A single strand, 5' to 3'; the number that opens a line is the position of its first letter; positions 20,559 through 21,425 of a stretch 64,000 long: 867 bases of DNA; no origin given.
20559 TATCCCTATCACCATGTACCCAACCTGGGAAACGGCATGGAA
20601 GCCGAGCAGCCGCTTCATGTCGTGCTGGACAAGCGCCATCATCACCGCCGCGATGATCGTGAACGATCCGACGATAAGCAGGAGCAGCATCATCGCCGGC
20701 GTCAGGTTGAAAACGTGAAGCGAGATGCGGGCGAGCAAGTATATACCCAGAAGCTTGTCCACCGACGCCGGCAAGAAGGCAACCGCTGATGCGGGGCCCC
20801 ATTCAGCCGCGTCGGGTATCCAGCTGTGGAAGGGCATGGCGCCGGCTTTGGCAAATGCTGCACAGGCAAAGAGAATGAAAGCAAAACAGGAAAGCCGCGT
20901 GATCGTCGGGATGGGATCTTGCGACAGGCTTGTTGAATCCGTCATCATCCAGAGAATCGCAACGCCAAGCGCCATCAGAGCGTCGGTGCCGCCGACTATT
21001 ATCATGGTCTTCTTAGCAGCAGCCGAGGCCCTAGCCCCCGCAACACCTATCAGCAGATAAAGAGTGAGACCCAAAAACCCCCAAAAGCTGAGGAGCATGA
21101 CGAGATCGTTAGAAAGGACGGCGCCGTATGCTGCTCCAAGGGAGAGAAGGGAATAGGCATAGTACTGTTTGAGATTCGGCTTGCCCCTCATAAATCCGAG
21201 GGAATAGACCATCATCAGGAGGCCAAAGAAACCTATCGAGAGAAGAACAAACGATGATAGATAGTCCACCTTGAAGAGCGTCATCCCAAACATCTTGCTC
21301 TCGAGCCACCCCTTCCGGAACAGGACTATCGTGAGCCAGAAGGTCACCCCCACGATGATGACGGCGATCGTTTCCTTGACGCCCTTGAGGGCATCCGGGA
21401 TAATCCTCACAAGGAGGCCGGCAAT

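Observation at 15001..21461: Complete mrpA-G gene set in canonical order inserted between the hydrogenase core and its NuoI-like ferredoxin; MrpA split into two ORFs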

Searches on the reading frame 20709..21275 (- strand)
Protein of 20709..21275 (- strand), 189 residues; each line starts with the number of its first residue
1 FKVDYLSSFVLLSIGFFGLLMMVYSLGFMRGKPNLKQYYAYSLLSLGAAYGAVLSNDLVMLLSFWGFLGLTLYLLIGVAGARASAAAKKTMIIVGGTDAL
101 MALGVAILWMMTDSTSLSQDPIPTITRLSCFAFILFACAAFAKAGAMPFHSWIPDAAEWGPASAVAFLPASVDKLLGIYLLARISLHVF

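Call 48: search_solved_structures(query=window:20709-21275:-, max_evalue=1e-8, show_alignments=5)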
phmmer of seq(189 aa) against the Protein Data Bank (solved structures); distinct sequences matched with E-value up to 1e-8: 27.
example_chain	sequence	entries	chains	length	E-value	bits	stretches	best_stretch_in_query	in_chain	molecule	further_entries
7qru_A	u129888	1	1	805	1.9e-18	70.2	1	3-185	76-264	Na+/H+ antiporter subunit A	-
6z16_A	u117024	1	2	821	6.2e-16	62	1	3-185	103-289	Multisubunit Na+/H+ antiporter, A subunit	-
4he8_L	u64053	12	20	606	4.9e-15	59.1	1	3-185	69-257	NADH-quinone oxidoreductase subunit 12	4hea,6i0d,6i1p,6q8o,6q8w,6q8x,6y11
7eu3_F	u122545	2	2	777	4.4e-14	56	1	2-184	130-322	NAD(P)H-quinone oxidoreductase subunit F | NADH-plastoquinone oxidoreductase subunit 5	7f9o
8e9g_L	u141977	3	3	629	5.7e-14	55.6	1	3-183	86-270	NADH-quinone oxidoreductase, L subunit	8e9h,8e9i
7d3u_A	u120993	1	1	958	6.7e-14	55.4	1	9-185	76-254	Monovalent Na+/H+ antiporter subunit A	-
9f5x_V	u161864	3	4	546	1.7e-13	54.1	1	1-187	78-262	NADH-ubiquinone oxidoreductase chain 5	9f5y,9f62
6hum_F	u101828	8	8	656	6.4e-13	52.2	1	3-184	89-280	NADH dehydrogenase subunit 5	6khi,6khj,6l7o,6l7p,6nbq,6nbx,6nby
7ar9_L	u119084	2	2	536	2.9e-12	50.1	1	3-187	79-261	ND5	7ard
9grx_F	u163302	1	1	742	3.8e-12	49.7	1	3-184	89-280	NAD(P)H-quinone oxidoreductase subunit 5, chloroplastic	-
9ti4_l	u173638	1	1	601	1.9e-11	47.4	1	1-184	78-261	NADH-ubiquinone oxidoreductase chain 5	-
9cwt_l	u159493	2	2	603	1.9e-11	47.4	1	1-184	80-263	NADH-ubiquinone oxidoreductase chain 5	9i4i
5xtc_l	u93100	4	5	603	1.9e-11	47.4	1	1-184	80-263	NADH-ubiquinone oxidoreductase chain 5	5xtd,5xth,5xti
5cod_L1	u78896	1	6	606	2.2e-11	47.2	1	1-184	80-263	NADH-ubiquinone oxidoreductase chain 5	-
5ldw_L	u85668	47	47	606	3.3e-11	46.6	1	1-184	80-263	NADH-ubiquinone oxidoreductase chain 5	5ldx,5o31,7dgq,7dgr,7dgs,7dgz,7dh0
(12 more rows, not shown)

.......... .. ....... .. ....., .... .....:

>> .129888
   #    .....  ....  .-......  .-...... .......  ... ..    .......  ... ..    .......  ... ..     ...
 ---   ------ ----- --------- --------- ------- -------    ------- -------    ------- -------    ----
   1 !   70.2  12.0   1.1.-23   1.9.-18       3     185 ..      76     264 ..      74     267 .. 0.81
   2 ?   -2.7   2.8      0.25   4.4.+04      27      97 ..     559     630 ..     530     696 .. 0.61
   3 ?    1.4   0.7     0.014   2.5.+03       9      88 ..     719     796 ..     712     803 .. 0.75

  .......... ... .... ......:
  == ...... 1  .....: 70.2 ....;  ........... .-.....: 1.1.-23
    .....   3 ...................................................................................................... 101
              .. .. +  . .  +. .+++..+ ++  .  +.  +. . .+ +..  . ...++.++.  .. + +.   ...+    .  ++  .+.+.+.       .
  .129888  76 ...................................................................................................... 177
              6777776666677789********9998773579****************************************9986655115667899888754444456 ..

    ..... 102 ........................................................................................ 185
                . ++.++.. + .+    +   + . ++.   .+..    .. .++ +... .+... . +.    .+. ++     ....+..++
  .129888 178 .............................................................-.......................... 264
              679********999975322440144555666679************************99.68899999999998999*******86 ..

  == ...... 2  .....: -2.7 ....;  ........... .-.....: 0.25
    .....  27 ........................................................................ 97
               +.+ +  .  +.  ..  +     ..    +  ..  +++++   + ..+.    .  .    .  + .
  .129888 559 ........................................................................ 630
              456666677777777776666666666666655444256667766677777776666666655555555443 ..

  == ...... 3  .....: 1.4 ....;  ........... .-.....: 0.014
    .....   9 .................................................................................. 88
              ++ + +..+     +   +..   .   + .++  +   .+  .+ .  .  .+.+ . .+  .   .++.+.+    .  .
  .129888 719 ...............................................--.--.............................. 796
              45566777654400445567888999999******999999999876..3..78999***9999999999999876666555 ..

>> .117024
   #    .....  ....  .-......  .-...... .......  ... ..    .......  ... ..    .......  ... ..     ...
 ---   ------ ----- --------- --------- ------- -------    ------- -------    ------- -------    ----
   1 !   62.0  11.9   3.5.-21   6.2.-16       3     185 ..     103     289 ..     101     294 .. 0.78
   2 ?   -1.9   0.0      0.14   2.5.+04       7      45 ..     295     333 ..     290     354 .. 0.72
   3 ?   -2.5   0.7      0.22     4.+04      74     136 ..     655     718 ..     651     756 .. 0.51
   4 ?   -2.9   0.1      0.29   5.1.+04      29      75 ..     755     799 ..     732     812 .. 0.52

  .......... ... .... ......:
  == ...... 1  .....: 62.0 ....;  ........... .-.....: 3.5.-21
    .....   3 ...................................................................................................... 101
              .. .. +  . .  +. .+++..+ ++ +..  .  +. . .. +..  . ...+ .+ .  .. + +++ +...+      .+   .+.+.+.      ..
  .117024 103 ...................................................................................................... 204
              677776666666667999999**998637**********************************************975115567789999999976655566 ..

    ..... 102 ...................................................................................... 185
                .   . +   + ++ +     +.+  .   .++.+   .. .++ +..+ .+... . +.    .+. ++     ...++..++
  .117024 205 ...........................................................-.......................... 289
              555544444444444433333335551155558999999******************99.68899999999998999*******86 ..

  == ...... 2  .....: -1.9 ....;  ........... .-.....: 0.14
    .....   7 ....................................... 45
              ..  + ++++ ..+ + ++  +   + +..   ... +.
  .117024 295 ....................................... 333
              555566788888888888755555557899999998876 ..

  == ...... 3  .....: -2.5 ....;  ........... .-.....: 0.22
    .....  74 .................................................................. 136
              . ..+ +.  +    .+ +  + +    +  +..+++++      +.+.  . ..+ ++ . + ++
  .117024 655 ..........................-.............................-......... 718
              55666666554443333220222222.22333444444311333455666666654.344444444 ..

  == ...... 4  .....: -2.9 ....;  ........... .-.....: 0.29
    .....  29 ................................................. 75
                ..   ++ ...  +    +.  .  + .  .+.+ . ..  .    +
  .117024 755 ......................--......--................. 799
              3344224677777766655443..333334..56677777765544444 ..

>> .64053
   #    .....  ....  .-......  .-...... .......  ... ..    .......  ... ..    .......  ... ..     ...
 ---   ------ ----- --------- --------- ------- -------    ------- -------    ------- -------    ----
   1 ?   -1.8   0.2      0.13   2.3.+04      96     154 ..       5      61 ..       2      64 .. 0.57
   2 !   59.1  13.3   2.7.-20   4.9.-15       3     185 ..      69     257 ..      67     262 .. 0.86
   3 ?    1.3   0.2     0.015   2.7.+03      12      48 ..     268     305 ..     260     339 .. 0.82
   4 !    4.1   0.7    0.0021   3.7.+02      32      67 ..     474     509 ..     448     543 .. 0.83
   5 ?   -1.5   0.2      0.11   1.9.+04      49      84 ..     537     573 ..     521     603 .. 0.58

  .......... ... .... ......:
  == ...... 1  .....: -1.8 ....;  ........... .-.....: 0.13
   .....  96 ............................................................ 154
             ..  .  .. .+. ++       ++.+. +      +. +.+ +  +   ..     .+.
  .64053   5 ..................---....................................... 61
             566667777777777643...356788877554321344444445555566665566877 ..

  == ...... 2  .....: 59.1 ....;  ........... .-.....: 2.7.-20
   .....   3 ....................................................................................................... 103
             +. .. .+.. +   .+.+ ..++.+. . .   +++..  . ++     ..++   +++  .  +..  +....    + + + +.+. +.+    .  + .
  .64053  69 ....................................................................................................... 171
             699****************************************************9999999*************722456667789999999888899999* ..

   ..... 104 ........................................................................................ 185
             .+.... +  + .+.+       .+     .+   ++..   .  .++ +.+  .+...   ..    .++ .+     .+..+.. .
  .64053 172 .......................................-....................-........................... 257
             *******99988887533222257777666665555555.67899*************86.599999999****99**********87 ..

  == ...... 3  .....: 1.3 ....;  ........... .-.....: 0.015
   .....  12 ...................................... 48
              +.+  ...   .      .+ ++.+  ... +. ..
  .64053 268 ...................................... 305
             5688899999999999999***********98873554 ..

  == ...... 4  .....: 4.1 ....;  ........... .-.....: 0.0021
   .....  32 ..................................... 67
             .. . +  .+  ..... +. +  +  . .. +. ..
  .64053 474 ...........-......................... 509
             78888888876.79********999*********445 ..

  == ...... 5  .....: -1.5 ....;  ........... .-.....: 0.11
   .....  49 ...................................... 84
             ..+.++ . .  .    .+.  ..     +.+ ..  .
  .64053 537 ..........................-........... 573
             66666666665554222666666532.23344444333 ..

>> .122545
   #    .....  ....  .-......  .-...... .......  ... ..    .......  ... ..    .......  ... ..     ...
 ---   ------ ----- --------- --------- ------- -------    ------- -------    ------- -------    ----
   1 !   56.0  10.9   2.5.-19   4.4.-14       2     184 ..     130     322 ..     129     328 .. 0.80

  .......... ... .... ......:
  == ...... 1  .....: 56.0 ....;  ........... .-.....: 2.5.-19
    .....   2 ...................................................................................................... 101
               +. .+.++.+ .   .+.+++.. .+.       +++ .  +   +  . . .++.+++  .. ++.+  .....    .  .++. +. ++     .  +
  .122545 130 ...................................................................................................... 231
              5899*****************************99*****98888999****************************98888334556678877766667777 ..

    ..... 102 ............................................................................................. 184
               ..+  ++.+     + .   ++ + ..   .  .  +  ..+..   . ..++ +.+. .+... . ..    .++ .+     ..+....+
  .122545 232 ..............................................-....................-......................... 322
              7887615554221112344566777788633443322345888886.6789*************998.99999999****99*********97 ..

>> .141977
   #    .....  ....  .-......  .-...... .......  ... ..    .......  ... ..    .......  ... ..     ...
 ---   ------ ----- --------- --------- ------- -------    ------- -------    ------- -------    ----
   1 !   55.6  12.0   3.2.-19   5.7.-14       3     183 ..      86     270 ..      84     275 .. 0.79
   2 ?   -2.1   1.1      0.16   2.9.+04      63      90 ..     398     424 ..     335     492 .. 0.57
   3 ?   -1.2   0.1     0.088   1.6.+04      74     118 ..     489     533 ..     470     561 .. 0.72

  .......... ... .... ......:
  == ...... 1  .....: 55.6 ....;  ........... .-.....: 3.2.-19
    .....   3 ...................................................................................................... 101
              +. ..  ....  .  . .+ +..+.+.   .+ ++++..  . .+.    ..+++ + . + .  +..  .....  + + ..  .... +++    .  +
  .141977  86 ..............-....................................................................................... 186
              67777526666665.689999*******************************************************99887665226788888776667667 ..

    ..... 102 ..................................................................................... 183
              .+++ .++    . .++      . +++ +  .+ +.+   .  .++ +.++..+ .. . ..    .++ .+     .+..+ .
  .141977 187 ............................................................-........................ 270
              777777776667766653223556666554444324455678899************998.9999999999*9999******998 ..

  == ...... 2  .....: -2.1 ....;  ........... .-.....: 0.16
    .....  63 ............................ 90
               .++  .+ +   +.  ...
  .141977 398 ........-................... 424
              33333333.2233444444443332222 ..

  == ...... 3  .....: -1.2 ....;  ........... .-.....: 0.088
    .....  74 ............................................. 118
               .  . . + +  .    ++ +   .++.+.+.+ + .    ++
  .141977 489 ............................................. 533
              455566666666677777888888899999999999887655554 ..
